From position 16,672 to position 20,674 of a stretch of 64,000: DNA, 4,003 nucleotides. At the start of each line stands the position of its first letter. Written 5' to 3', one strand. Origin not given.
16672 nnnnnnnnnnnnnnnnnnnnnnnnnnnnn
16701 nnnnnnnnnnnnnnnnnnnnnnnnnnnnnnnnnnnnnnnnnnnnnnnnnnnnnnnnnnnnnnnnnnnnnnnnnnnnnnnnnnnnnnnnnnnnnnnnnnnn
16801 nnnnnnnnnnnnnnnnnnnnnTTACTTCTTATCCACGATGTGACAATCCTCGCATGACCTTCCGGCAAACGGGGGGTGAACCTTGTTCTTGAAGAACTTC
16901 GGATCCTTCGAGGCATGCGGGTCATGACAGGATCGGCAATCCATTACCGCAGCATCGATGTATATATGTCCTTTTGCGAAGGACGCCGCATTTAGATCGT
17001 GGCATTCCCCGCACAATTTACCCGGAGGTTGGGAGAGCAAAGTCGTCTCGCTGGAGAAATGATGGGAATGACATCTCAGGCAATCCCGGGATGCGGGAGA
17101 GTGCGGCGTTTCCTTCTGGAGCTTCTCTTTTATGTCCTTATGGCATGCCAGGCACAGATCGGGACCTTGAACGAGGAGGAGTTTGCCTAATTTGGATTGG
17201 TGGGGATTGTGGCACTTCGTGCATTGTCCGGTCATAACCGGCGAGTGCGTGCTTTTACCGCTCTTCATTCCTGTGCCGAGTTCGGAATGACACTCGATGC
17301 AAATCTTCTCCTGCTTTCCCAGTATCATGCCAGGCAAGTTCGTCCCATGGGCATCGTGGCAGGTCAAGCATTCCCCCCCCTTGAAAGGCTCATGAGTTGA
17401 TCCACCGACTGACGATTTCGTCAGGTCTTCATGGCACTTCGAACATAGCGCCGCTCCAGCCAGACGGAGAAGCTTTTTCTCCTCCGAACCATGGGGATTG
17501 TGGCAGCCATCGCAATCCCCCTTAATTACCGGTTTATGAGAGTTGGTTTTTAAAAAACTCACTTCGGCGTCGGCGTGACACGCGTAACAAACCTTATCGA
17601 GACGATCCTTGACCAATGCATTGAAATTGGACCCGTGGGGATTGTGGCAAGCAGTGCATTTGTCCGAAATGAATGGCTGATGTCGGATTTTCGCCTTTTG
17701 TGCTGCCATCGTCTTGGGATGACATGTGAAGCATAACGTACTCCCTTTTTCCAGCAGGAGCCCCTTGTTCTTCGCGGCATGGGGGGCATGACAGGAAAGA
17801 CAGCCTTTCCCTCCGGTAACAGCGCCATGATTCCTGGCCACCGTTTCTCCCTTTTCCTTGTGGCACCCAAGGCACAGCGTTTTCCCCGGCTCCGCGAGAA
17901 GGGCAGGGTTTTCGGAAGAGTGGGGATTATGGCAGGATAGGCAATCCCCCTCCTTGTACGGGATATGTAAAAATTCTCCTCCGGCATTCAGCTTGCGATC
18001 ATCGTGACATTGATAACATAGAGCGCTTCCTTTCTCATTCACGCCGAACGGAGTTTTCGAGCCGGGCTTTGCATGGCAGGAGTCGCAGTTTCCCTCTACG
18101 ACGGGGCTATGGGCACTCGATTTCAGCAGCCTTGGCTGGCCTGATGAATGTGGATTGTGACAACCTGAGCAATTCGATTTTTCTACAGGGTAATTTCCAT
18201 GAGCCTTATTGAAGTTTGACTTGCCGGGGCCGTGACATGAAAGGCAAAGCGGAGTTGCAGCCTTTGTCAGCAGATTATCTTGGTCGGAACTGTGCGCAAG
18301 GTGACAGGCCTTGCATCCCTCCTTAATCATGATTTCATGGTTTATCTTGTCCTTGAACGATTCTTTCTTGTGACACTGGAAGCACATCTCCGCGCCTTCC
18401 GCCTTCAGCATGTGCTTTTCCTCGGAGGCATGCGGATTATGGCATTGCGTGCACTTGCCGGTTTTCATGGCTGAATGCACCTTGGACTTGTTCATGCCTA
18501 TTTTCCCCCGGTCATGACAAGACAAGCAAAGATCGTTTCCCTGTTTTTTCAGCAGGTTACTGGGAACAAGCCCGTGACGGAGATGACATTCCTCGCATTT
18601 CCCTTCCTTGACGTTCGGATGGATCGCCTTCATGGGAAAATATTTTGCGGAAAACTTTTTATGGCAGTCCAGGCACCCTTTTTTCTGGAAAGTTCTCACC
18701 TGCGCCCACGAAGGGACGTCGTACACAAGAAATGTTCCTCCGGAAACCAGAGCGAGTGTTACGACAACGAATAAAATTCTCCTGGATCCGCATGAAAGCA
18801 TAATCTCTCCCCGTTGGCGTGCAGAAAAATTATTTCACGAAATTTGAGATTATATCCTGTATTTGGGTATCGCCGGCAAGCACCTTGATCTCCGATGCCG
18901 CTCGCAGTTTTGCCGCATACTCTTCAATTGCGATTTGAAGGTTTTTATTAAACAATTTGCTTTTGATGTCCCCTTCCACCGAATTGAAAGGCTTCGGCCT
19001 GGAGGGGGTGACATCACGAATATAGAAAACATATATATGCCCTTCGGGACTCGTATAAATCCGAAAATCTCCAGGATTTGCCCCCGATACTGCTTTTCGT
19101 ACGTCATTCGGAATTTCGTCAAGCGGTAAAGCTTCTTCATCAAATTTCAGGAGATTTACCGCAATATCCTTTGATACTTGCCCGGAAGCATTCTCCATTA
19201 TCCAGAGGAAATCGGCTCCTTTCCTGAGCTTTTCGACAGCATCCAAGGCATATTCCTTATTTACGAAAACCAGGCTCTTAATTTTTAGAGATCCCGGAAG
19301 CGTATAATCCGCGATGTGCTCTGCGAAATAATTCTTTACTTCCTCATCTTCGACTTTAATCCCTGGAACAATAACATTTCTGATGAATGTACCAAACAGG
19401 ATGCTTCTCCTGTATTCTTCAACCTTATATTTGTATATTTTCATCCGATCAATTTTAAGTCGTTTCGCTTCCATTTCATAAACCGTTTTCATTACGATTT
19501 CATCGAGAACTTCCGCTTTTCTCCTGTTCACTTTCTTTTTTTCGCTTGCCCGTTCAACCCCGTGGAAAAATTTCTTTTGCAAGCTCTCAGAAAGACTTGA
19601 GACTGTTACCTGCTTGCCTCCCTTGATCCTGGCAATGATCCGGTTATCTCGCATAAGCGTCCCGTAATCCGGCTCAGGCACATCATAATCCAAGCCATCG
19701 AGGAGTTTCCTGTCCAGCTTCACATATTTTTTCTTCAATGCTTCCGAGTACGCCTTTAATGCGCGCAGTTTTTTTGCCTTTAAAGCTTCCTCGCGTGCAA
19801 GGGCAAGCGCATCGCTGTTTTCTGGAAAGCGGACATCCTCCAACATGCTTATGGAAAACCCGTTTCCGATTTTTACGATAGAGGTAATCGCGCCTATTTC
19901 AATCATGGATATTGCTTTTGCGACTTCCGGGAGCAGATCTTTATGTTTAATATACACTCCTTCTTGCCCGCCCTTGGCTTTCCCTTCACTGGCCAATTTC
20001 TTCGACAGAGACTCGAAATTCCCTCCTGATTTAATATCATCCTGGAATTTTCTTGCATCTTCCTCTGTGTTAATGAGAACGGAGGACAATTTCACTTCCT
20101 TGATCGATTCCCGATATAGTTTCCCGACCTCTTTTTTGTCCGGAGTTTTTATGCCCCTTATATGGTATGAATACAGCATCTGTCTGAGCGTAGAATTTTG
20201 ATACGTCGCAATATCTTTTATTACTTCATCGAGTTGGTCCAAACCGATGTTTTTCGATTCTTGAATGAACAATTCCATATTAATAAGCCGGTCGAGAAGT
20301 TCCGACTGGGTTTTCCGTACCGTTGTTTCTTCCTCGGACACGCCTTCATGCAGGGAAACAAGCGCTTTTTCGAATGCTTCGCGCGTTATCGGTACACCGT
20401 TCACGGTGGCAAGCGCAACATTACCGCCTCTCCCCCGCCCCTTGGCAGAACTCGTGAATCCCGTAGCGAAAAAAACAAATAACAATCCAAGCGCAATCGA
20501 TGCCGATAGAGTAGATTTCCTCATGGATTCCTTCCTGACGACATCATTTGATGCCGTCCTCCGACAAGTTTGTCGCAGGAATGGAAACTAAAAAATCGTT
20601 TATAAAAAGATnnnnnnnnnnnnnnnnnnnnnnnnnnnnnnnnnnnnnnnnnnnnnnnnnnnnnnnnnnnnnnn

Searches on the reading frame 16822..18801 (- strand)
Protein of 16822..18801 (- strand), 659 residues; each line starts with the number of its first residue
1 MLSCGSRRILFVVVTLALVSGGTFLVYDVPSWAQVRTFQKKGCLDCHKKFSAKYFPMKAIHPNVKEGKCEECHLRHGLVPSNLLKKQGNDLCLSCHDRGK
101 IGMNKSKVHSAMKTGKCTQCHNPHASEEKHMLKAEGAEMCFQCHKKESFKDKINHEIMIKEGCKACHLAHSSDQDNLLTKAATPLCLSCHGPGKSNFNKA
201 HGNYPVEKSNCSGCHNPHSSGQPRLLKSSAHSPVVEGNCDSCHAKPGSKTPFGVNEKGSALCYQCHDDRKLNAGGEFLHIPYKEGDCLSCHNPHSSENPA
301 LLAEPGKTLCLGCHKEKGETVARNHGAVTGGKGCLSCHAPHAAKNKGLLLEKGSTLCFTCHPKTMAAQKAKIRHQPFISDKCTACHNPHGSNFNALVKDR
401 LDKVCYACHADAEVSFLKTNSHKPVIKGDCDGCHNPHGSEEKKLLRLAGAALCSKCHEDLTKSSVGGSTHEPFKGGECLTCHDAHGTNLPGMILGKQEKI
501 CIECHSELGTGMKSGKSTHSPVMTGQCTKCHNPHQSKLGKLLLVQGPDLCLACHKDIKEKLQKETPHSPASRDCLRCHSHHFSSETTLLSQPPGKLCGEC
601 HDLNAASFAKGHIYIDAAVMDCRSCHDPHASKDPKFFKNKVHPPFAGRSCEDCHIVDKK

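Call 3: search_protein_families(library=pfam, proteins=[window:16822-18801:-], max_evalue=0.01)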
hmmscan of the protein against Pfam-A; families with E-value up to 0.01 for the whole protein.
window:16822-18801:- (659 aa): 6 families
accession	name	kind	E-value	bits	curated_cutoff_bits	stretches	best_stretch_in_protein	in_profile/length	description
PF09699.15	Paired_CXXCH_1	-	1.7e-148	482.5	20.6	13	279-318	1-40/41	Doubled CXXCH motif (Paired_CXXCH_1)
PF14522.11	Cytochrome_C7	-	1.8e-29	101.8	24.8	6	497-555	12-67/67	Cytochrome c7 and related cytochrome c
PF14537.11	Cytochrom_c3_2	-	5.5e-24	84.9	25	5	476-555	7-79/79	Cytochrome c3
PF02085.21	Cytochrom_CIII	-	1.9e-15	57.4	22.9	2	229-314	26-101/101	Class III cytochrome C family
PF22113.1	Mtrc-MtrF_II-IV_dom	-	6.1e-14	52.4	30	1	112-245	4-129/176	Outer membrane cytochrome MtrC/MtrF-like, domains II/IV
PF22678.1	Cytochrom_c_NrfB-like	-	9e-11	42.6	27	0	256-300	30-74/89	Cytochrome c-type protein NrfB-like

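Call 28: search_protein_families(library=ncbifam, proteins=[window:16822-18801:-], max_evalue=0.01)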
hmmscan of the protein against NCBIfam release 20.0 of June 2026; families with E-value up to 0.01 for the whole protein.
window:16822-18801:- (659 aa): 10 families
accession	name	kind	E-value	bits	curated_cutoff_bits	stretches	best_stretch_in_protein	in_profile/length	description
TIGR01905.1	paired_CXXCH_1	subfamily_domain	6.5e-143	464.4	25.2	13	279-317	1-39/41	doubled CXXCH domain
TIGR03508.1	decahem_SO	subfamily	3.5e-88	295.4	192.2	5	333-465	96-227/258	DmsE family decaheme c-type cytochrome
NF041028.1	decahem_GSU2203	exception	1.3e-68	231.6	325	6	310-458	104-253/317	GSU2203 family decaheme c-type cytochrome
TIGR03153.1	cytochr_NrfH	equivalog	3.6e-15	56.2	134.2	2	308-412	29-136/138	cytochrome c nitrite reductase small subunit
NF045713.1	CxxCH_16_HmcA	equivalog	3.4e-13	49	400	2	283-513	173-394/541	sulfate respiration complex hexadecaheme cytochrome HmcA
TIGR03507.1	decahem_SO1788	subfamily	6e-10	38.2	209.3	1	162-226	245-313/672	OmcA/MtrC family decaheme c-type cytochrome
NF045722.1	c3_cytochr_TmcA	equivalog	2.2e-08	34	114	0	128-191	49-111/125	acidic tetraheme cytochrome c3 TmcA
NF047727.1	4hemeCytCCctA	equivalog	2e-07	31.1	180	0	332-412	38-107/109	tetraheme c-type cytochrome CctA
TIGR03146.1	cyt_nit_nrfB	equivalog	6.9e-06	26.4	166.6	0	452-507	86-143/145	cytochrome c nitrite reductase pentaheme subunit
NF008659.0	PRK11659.1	equivalog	0.00017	21.3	184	0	186-323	49-176/188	cytochrome c nitrite reductase pentaheme subunit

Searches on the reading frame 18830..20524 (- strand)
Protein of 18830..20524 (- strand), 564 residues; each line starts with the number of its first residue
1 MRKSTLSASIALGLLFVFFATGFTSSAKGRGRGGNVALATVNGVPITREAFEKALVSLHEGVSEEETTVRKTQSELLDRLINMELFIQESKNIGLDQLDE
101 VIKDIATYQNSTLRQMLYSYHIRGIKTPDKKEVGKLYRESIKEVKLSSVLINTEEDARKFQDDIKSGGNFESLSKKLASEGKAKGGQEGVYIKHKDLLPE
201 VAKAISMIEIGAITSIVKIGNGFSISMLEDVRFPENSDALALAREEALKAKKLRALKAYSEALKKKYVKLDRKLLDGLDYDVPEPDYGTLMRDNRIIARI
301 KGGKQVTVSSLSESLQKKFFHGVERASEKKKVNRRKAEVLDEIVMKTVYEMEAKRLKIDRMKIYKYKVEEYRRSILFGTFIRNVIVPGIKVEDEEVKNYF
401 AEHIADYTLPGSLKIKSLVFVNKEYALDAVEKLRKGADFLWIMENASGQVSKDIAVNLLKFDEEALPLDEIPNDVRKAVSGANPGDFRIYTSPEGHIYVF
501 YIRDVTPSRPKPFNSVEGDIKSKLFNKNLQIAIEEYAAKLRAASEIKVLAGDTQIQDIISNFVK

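Call 3: search_protein_families(library=pfam, proteins=[window:18830-20524:-], max_evalue=0.01)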
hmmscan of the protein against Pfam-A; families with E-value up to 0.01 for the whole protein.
window:18830-20524:- (564 aa): 5 families
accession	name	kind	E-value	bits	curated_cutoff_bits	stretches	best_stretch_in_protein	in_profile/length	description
PF13145.12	Rotamase_2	-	3.5e-24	86.4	27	2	391-516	1-119/121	PPIC-type PPIASE domain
PF13623.11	SurA_N_2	-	2.6e-12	47.3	28.5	1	6-116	11-128/145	SurA-like N-terminal domain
PF13624.11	SurA_N_3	-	1.3e-10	41.8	27.2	1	4-111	8-127/162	SurA-like N-terminal domain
PF00639.27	Rotamase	-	5.8e-08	34.1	21.7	1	153-229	18-96/97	PPIC-type PPIASE domain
PF09312.16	SurA_N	-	0.0062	17.1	30.8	0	48-127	15-101/118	SurA N-terminal domain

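Call 28: search_protein_families(library=ncbifam, proteins=[window:18830-20524:-], max_evalue=0.01)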
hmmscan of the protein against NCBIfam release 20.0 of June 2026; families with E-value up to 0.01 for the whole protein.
window:18830-20524:- (564 aa): 8 families
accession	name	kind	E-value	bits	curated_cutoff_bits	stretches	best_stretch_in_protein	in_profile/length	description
NF008054.0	PRK10788.1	equivalog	2.7e-19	69.3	493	2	144-265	271-391/626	peptidylprolyl isomerase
TIGR02925.1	cis_trans_EpsD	equivalog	1.2e-14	54.5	108.9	2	298-404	29-130/232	EpsD family peptidyl-prolyl cis-trans isomerase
NF000809.0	PRK00059.1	equivalog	1.3e-12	47.7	303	2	377-548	160-330/336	peptidylprolyl isomerase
NF002827.0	PRK03002.1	equivalog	3.8e-08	32.7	343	1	37-270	29-268/285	peptidylprolyl isomerase PrsA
NF002846.0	PRK03095.1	equivalog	3.8e-06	26.6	361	1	126-273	118-264/287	peptidylprolyl isomerase PrsA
NF008038.0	PRK10770.1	equivalog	4.1e-06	25.8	394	1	152-235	194-277/431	peptidylprolyl isomerase SurA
NF011969.0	PRK15441.1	equivalog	0.0015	18.9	127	0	148-205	9-66/93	peptidylprolyl isomerase PpiC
NF003356.0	PRK04405.1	subfamily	0.0094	15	339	0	108-224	109-229/299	peptidylprolyl isomerase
